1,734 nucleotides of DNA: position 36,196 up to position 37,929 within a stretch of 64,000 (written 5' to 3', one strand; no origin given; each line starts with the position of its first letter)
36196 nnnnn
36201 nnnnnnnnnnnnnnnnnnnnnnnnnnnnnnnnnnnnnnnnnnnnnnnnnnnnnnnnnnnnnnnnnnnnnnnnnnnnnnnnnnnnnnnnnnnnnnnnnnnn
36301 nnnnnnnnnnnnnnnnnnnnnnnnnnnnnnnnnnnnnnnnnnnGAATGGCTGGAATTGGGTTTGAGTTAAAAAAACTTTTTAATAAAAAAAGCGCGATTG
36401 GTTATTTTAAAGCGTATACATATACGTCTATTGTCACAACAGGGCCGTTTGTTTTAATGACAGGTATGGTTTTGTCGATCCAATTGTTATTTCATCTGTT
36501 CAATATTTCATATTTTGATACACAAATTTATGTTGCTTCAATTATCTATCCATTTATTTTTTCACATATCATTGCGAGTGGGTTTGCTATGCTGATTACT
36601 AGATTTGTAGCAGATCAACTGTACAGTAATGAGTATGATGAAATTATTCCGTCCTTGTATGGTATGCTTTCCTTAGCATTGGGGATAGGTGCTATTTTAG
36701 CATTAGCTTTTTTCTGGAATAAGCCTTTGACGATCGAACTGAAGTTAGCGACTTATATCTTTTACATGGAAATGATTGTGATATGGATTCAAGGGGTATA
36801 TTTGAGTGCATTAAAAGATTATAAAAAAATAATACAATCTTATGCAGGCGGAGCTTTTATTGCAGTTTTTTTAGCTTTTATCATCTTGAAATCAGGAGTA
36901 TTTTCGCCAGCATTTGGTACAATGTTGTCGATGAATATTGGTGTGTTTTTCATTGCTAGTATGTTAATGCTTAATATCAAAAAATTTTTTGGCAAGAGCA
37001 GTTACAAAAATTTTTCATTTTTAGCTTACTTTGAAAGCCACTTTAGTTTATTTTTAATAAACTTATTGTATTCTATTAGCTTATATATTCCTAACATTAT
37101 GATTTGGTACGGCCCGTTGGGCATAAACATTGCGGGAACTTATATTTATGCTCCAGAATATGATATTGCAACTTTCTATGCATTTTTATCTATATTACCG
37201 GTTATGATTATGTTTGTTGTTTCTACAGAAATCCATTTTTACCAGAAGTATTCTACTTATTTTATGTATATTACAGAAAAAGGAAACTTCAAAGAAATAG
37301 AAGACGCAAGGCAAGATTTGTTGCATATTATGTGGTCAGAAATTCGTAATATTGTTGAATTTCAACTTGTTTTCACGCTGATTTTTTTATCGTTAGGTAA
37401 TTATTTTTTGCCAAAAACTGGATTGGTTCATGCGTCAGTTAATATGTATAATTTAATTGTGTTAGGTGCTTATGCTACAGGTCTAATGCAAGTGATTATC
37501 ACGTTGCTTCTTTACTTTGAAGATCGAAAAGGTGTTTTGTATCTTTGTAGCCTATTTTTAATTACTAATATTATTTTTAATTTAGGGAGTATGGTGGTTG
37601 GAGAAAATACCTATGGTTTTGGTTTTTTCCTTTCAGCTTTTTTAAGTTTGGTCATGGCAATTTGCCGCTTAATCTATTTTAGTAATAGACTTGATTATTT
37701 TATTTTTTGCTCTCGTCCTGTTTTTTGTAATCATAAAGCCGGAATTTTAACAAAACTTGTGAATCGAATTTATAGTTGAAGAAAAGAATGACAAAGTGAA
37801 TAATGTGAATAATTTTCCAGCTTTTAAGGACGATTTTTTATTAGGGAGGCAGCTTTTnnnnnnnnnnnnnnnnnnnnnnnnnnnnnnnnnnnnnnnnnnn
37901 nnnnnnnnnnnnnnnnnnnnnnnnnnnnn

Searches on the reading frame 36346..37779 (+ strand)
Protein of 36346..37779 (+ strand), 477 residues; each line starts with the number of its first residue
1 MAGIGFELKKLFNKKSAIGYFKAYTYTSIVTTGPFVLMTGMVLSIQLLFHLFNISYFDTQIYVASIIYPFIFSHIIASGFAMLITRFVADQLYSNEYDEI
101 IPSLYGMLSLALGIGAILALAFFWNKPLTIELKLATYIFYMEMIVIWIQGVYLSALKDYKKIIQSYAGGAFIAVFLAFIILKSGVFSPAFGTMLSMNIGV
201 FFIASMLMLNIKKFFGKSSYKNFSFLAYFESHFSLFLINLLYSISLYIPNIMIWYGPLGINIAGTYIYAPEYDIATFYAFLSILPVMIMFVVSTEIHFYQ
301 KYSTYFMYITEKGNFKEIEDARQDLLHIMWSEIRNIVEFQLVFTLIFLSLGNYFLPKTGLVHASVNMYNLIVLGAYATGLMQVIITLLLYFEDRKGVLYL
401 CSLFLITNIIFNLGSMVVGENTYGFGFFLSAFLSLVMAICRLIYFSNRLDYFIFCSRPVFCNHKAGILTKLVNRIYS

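Call 3: search_protein_families(library=pfam, proteins=[window:36346-37779:+], max_evalue=0.01)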
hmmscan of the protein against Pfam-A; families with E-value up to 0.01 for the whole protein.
window:36346-37779:+ (477 aa): 1 family
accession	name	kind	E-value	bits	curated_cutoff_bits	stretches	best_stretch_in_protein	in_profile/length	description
PF16933.10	PelG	-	5e-129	431.6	29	1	1-454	1-452/452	Putative exopolysaccharide Exporter (EPS-E)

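Call 4: search_protein_families(library=ncbifam, proteins=[window:36346-37779:+], max_evalue=0.01)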
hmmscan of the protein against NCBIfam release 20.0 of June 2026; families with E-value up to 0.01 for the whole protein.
window:36346-37779:+ (477 aa): 0 families

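Call 64: find_homologous_proteins(query=window:36346-37776:+, max_evalue=1e-30)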
Query window:36346-37776:+ (477 aa): 502 proteins with E <= 1e-30 among 8000 candidates; the best 120 are listed.
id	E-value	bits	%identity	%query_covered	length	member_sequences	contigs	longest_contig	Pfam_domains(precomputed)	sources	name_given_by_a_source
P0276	3.5e-228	776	73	100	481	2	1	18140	PF16933.11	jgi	jgi:uncharacterized membrane protein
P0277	9.9e-224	762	70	100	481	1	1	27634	PF16933.11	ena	-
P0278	1.8e-215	735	69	100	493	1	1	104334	PF16933.11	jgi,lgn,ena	-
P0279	2.6e-202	691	63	100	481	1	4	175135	PF16933.11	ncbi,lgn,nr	ncbi:MAG: exopolysaccharide Pel transporter PelG [Negativicutes bacterium]|nr:exopolysaccharide Pel 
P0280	3.2e-200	684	65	100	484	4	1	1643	PF16933.11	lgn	-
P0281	2.0e-198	678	64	100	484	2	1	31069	PF16933.11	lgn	-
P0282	1.1e-195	669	64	100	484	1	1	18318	PF16933.11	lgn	-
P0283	3.1e-185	635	60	100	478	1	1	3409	PF16933.11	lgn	-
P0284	5.0e-184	631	60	100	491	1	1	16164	PF16933.11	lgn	-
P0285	1.1e-180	620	59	100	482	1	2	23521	PF16933.11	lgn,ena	-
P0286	3.6e-178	612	58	100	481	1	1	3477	PF16933.11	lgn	-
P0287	3.0e-177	608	58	100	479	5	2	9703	PF16933.11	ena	-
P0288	6.2e-177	607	58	100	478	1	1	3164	PF16933.11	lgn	-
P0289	6.9e-177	607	58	100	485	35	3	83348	PF16933.11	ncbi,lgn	-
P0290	1.5e-176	606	57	100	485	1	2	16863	PF16933.11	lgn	-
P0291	7.3e-176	604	59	100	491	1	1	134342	PF16933.11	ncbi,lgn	-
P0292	4.6e-175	601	58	100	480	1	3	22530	PF16933.11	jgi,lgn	jgi:polysaccharide biosynthesis protein PelG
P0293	4.0e-173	595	57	100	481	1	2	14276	PF16933.11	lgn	-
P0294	1.4e-172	593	57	100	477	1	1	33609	PF16933.11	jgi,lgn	jgi:uncharacterized membrane protein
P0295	3.7e-172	592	56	99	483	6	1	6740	PF16933.11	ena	-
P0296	6.0e-172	591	58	100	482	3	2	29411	PF16933.11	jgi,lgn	jgi:uncharacterized membrane protein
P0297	5.3e-170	585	55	100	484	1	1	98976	PF16933.11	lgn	-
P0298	4.4e-169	582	56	99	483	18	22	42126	PF16933.11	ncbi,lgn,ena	-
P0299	1.0e-168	580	58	99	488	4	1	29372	PF16933.11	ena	-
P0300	1.2e-168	580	57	99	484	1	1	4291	PF16933.11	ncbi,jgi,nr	ncbi:MAG: exopolysaccharide Pel transporter PelG [Sporomusaceae bacterium]|jgi:uncharacterized membr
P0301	6.0e-168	578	55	100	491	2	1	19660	PF16933.11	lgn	-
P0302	8.2e-168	577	55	100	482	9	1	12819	PF16933.11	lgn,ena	-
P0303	2.4e-167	576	55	100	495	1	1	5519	PF16933.11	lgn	-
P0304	4.5e-167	575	54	99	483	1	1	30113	PF16933.11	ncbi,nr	ncbi:MAG: exopolysaccharide Pel transporter PelG [Sporomusaceae bacterium]|nr:exopolysaccharide Pel 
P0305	1.2e-166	574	53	100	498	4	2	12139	PF16933.11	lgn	-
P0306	1.2e-166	574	56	99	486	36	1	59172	PF16933.11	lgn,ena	-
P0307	4.3e-166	572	55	100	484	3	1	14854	PF16933.11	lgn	-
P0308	8.6e-166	571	56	100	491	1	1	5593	PF16933.11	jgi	jgi:uncharacterized membrane protein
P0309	2.8e-165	569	56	98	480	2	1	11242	PF16933.11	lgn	-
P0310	7.2e-164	564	54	100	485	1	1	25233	PF16933.11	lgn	-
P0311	8.0e-164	564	53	100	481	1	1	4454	PF16933.11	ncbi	-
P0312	2.4e-160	553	52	100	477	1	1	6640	PF16933.11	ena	-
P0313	1.4e-157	544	53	100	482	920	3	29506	PF16933.11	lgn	-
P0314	4.7e-157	542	51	100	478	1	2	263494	PF16933.11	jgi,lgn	jgi:uncharacterized membrane protein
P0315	8.3e-157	541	53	99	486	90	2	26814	PF16933.11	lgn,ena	-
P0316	1.5e-156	540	53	100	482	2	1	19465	PF16933.11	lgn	-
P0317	8.0e-156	538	51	100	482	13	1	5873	PF16933.11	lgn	-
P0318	1.2e-155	537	51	100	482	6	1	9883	PF16933.11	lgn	-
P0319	7.6e-155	535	52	100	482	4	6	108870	PF16933.11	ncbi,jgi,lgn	-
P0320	2.7e-153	530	50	100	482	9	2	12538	PF16933.11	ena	-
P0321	3.8e-153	529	52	100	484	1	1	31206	PF16933.11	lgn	-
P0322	5.1e-153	529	50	100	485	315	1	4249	PF16933.11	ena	-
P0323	1.7e-152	527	50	100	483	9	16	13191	PF16933.11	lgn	-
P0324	4.3e-152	526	50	100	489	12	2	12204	PF16933.11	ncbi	-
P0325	6.7e-151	522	53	100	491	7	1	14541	PF16933.11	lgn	-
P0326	1.0e-150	521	51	100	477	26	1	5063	PF16933.11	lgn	-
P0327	1.6e-150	520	50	100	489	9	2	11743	PF16933.11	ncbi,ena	-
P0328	2.5e-150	520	50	100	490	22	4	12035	PF16933.11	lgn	-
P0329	1.2e-148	514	51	99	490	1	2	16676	PF16933.11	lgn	-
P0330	3.1e-148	513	49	100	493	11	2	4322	PF16933.11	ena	-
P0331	4.1e-147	509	48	100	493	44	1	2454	PF16933.11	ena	-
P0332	7.0e-147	508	52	95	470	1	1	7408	PF16933.11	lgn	-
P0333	5.0e-146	506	50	100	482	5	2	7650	PF16933.11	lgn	-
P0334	5.3e-146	505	48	100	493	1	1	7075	PF16933.11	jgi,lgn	jgi:uncharacterized membrane protein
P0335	1.1e-145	504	48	98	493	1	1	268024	PF16933.11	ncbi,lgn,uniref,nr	ncbi:Uncharacterized membrane protein [Selenomonas sp. GACV-9]|uniref:exopolysaccharide Pel transpor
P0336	5.2e-144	499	51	100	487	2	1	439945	PF16933.11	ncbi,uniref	ncbi:exopolysaccharide Pel transporter PelG [Azotosporobacter soli]|uniref:exopolysaccharide Pel tra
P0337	1.2e-143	498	49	100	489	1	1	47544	PF16933.11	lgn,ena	-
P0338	1.4e-142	494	48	100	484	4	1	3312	PF16933.11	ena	-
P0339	1.0e-141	491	47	100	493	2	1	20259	PF16933.11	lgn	-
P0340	1.3e-141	491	46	100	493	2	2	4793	PF16933.11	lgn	-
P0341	1.4e-141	491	46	100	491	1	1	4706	PF16933.11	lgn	-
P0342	1.8e-141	491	48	99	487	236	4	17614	PF16933.11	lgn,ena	-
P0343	6.0e-141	489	47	100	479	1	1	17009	PF16933.11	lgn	-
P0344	6.3e-141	489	47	100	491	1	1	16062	PF16933.11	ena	-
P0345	9.5e-141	488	48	100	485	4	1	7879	PF16933.11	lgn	-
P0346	9.6e-141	488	50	100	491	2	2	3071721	PF16933.11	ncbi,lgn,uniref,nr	ncbi:exopolysaccharide Pel transporter PelG [Pectinatus haikarae]|uniref:Membrane protein n=1 Tax=Pe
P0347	1.3e-140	488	47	100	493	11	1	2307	PF16933.11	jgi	-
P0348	7.2e-140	485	50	100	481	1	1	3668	PF16933.11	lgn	-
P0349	9.9e-140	485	47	100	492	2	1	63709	PF16933.11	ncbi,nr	ncbi:MAG: exopolysaccharide Pel transporter PelG [Selenomonadaceae bacterium]|nr:exopolysaccharide P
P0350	1.1e-139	485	48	100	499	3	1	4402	PF16933.11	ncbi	-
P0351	9.0e-139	482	47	100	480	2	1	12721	PF16933.11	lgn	-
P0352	1.0e-138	481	46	100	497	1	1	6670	PF16933.11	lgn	-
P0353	1.3e-138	481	48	100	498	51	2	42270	PF16933.11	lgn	-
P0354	2.1e-138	480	46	100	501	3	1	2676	PF16933.11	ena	-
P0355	4.0e-138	480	46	100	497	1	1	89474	PF16933.11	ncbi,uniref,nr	ncbi:MAG: exopolysaccharide Pel transporter PelG [Selenomonas sp.]|uniref:exopolysaccharide Pel tran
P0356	4.8e-138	479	45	100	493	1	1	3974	PF16933.11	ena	-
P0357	4.9e-138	479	47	100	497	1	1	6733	PF16933.11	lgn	-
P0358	6.5e-138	479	47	99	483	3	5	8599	PF16933.11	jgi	jgi:polysaccharide biosynthesis protein PelG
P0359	1.1e-137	478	47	100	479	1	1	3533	PF16933.11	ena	-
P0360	1.1e-137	478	47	100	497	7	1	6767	PF16933.11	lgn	-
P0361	1.4e-137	478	46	100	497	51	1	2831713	PF16933.11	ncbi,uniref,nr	ncbi:exopolysaccharide Pel transporter PelG [Selenomonas ruminantium]|uniref:exopolysaccharide Pel t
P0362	1.9e-137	477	47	99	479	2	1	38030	PF16933.11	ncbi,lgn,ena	-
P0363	2.1e-137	477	45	100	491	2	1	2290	PF16933.11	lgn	-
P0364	6.7e-137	475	46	100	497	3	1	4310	PF16933.11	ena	-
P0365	1.0e-136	475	47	99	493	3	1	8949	PF16933.11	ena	-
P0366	1.4e-136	474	46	100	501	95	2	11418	PF16933.11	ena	-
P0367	1.4e-136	474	47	99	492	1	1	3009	PF16933.11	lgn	-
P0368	1.5e-136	474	47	100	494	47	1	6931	PF16933.11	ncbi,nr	ncbi:MAG: exopolysaccharide Pel transporter PelG [Veillonellaceae bacterium]|nr:exopolysaccharide Pe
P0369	3.0e-136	473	45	100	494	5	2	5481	PF16933.11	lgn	-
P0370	5.7e-136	472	45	99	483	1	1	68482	PF16933.11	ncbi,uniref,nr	ncbi:exopolysaccharide Pel transporter PelG [Anaeromicrobium sediminis]|uniref:Exopolysaccharide Pel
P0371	6.1e-136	472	49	99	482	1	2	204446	PF16933.11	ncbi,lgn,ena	-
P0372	8.5e-136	472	47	100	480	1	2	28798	PF16933.11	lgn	-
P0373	8.6e-136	472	47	99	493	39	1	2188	PF16933.11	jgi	-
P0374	3.0e-135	470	48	99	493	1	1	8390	PF16933.11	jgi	jgi:polysaccharide biosynthesis protein PelG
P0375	4.4e-135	469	46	99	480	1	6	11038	PF16933.11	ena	-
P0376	5.6e-135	469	46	100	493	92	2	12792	PF16933.11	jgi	-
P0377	6.7e-135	469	46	100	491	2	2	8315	PF16933.11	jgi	jgi:uncharacterized membrane protein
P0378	8.7e-135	469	46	100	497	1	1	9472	PF16933.11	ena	-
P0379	9.3e-135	468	48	100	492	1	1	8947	PF16933.11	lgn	-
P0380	1.2e-134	468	48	100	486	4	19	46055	PF16933.11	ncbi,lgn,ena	-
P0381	1.8e-134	467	44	100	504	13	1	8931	PF16933.11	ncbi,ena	-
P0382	1.9e-134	467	47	100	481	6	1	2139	PF16933.11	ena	-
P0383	2.4e-134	467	47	99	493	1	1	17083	PF16933.11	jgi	jgi:polysaccharide biosynthesis protein PelG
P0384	3.0e-134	467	45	100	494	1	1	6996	PF16933.11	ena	-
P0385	3.2e-134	467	48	99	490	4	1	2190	PF16933.11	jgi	jgi:polysaccharide biosynthesis protein PelG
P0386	3.9e-134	466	46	100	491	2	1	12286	PF16933.11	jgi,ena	-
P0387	5.5e-134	466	46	99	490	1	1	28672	PF16933.11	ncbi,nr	ncbi:MAG: exopolysaccharide Pel transporter PelG [Actinobacteria bacterium]|nr:exopolysaccharide Pel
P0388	6.0e-134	466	48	100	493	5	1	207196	PF16933.11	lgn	-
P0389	8.2e-134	465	45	100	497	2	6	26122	PF16933.11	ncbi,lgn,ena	-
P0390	1.0e-133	465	47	100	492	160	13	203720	PF16933.11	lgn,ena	-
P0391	1.0e-133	465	46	100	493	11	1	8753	PF16933.11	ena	-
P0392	1.1e-133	465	46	99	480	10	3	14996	PF16933.11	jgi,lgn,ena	-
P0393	6.0e-133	462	48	99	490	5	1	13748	PF16933.11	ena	-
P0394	8.0e-133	462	47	99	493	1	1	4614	PF16933.11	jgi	jgi:polysaccharide biosynthesis protein PelG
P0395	8.2e-133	462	45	100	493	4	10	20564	PF16933.11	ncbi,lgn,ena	-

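Call 65: find_encoding_contigs(protein=P0346, flank=9000, max_places=1)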
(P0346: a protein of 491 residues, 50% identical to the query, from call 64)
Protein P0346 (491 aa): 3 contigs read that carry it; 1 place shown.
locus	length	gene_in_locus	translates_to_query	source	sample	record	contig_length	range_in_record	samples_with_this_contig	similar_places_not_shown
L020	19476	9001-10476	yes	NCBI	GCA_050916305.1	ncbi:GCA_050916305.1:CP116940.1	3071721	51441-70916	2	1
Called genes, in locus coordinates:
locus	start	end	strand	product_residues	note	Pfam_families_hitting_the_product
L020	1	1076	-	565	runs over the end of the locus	PF00884:Sulfatase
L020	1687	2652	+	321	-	PF01073:3Beta_HSD, PF01370:Epimerase, PF02719:Polysacc_synt_2, PF04321:RmlD_sub_bind, PF13460:NAD_binding_10, PF16363:GDP_Man_Dehyd, PF07993:NAD_binding_4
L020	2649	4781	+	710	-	PF01370:Epimerase, PF16363:GDP_Man_Dehyd (faint)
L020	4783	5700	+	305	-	-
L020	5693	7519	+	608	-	PF09960:DUF2194, PF10096:DUF2334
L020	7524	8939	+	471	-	PF11997:DUF3492, PF13439:Glyco_transf_4, PF00534:Glycos_transf_1, PF13692:Glyco_trans_1_4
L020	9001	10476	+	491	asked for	PF16933:PelG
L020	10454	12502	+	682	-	-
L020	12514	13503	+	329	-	PF03537:Glyco_hydro_114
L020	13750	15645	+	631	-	PF06874:FBPase_2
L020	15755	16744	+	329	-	PF01408:GFO_IDH_MocA, PF01488:Shikimate_DH (weak), PF03807:F420_oxidored (weak), PF22725:GFO_IDH_MocA_C3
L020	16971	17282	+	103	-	PF00216:Bac_DNA_binding, PF18291:HU-HIG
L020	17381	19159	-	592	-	PF00563:EAL, PF00990:GGDEF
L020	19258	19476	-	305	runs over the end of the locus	PF00126:HTH_1, PF03466:LysR_substrate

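Call 66: find_encoding_contigs(protein=P0361, flank=9000, max_places=1)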
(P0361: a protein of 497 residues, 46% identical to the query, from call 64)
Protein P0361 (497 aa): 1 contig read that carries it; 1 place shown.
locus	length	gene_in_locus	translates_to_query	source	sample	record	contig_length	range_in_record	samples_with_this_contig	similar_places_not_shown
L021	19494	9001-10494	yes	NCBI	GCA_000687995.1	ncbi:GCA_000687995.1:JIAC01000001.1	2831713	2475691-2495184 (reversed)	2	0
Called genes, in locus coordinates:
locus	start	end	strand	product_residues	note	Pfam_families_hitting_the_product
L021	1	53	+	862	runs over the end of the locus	PF00580:UvrD-helicase, PF13245:AAA_19, PF13604:AAA_30 (faint), PF13361:UvrD_C, PF00929:RNase_T, PF13538:UvrD_C_2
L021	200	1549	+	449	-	PF02812:ELFV_dehydrog_N, PF00208:ELFV_dehydrog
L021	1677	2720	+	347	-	PF06144:DNA_pol3_delta, PF21694:DNA_pol3_delta_C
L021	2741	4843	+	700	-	PF01370:Epimerase (weak), PF13492:GAF_3 (weak)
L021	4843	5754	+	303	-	-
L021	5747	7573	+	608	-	PF09960:DUF2194, PF10096:DUF2334 (weak)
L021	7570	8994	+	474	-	PF11997:DUF3492, PF13439:Glyco_transf_4, PF00534:Glycos_transf_1, PF13692:Glyco_trans_1_4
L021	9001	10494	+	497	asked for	PF16933:PelG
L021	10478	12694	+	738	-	-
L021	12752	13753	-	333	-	PF03537:Glyco_hydro_114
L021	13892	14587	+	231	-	PF09515:Thia_YuaJ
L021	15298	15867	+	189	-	PF12641:Flavodoxin_3, PF12724:Flavodoxin_5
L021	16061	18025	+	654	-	PF02518:HATPase_c (weak), PF13589:HATPase_c_3, PF00183:HSP90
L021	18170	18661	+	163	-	PF27221:PM0498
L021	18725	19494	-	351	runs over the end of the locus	PF01594:AI-2E_transport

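Call 67: find_encoding_contigs(protein=P0336, flank=9000, max_places=1)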
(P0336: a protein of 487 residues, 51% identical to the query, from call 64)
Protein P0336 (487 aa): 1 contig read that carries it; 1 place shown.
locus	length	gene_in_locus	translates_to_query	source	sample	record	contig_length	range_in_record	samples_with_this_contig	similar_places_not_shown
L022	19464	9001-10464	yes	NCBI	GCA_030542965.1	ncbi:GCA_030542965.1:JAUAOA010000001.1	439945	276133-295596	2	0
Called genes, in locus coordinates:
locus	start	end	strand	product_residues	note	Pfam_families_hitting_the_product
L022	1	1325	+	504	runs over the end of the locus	PF02541:Ppx-GppA, PF21447:Ppx-GppA_III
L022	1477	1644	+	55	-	-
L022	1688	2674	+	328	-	PF03537:Glyco_hydro_114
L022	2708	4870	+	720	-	PF01073:3Beta_HSD, PF01370:Epimerase, PF02719:Polysacc_synt_2, PF04321:RmlD_sub_bind, PF16363:GDP_Man_Dehyd, PF07993:NAD_binding_4, PF13492:GAF_3 (faint)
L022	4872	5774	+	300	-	-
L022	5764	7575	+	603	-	PF09960:DUF2194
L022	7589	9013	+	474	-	PF11997:DUF3492, PF13439:Glyco_transf_4, PF13579:Glyco_trans_4_4 (weak), PF00534:Glycos_transf_1, PF13692:Glyco_trans_1_4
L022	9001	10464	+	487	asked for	PF16933:PelG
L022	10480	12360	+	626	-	-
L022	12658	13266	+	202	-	PF00440:TetR_N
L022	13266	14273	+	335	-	PF25919:BSH_CusB (faint), PF00364:Biotin_lipoyl (faint), PF25917:BSH_RND, PF25973:BSH_CzcB (weak), PF25984:BSH_YknX (faint), PF25876:HH_MFP_RND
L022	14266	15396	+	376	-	PF12698:ABC2_membrane_3, PF01061:ABC2_membrane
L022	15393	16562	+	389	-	PF12698:ABC2_membrane_3, PF01061:ABC2_membrane (weak)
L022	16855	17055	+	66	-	PF02597:ThiS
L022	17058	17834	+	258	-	PF05690:ThiG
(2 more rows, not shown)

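Call 68: find_encoding_contigs(protein=P0370, flank=9000, max_places=1)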
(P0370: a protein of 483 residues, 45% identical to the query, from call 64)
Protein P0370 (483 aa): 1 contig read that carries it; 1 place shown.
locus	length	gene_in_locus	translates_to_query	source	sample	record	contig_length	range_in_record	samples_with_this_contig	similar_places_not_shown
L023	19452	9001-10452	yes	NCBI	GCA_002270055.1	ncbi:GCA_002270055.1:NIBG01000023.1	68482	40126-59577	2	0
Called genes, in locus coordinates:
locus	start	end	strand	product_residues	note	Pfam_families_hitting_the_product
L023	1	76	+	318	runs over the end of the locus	PF00892:EamA, PF03151:TPT (weak), PF06027:SLC35F, PF00892:EamA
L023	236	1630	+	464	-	PF00890:FAD_binding_2 (faint), PF01134:GIDA (faint), PF01266:DAO (faint), PF03486:HI0933_like (faint), PF07992:Pyr_redox_2 (faint), PF21688:FAD-depend_C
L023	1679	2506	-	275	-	PF03537:Glyco_hydro_114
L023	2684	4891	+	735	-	PF01073:3Beta_HSD, PF01370:Epimerase, PF02719:Polysacc_synt_2, PF04321:RmlD_sub_bind, PF07993:NAD_binding_4, PF16363:GDP_Man_Dehyd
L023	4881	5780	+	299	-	-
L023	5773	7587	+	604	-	PF09960:DUF2194, PF10096:DUF2334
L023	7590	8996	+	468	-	PF11997:DUF3492, PF13439:Glyco_transf_4, PF00534:Glycos_transf_1, PF13692:Glyco_trans_1_4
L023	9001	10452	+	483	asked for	PF16933:PelG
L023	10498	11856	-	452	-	PF07670:Gate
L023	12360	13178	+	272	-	PF01048:PNP_UDP_1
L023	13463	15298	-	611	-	PF10114:PocR, PF00512:HisKA, PF02518:HATPase_c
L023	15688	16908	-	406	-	PF05343:Peptidase_M42 (faint), PF01546:Peptidase_M20, PF07687:M20_dimer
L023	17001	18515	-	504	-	PF03606:DcuC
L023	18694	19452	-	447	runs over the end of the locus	PF01546:Peptidase_M20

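Call 84: find_related_loci(query=window:36346-37776:+, collection=metagenome_contigs, flank=6000)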
Query window:36346-37776:+ (477 aa) in metagenome_contigs; peptide patterns used: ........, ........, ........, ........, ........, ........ (x = any residue, [..] = any of these).
120 stretches matched a pattern, but none encodes a relative of the query by tblastn (E <= 1e-3).

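Call 86: find_related_loci(query=A4, collection=metagenome_contigs, flank=6000)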
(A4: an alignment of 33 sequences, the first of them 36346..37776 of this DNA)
Query A4 (477 aa) in metagenome_contigs; peptide patterns used: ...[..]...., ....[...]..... (x = any residue, [..] = any of these).
600 stretches matched a pattern (row limit reached: there are more); 566 encode a relative of the query (tblastn E <= 1e-3); the best 80 are kept; 79 distinct loci.
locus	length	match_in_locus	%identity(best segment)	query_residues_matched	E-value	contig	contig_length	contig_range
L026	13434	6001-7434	58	1-477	0e+0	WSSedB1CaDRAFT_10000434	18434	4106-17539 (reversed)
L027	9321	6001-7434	57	1-477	0e+0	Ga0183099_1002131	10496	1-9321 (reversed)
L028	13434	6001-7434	52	1-477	2e-162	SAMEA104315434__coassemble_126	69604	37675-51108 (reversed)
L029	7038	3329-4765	45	1-477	4e-144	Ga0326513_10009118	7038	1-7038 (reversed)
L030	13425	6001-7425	45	1-473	2e-142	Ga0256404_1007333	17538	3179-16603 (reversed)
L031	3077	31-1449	47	1-473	8e-148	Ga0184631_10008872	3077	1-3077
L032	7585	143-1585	46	1-477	1e-138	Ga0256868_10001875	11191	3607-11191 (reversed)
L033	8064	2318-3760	46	1-477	1e-138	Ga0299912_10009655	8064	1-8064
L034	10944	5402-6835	44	1-477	7e-136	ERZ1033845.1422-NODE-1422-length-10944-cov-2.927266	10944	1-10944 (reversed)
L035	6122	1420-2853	44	1-477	1e-135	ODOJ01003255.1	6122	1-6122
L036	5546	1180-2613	46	1-476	5e-134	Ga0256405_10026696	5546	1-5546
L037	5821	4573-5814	47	1-413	4e-132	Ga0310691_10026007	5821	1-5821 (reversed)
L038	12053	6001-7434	42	1-477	2e-131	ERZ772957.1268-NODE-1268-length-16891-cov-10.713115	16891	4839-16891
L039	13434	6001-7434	53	1-477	3e-165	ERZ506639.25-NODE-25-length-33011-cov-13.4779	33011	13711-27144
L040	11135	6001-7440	40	1-477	9e-120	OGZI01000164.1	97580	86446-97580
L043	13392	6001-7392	37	1-465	1e-96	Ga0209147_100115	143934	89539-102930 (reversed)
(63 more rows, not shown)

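Call 89: search_protein_families(library=pfam, proteins=[L043:5995-9111:+], max_evalue=0.01)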
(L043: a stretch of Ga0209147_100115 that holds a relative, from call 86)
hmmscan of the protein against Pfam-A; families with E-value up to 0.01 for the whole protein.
L043:5995-9111:+ (1039 aa): 2 families
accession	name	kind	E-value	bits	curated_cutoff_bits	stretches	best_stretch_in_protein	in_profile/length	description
PF16933.10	PelG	-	4.5e-125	418.5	29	1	3-455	1-452/452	Putative exopolysaccharide Exporter (EPS-E)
PF08757.17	CotH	-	3.8e-63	214.4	23.8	1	602-919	1-313/322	CotH kinase protein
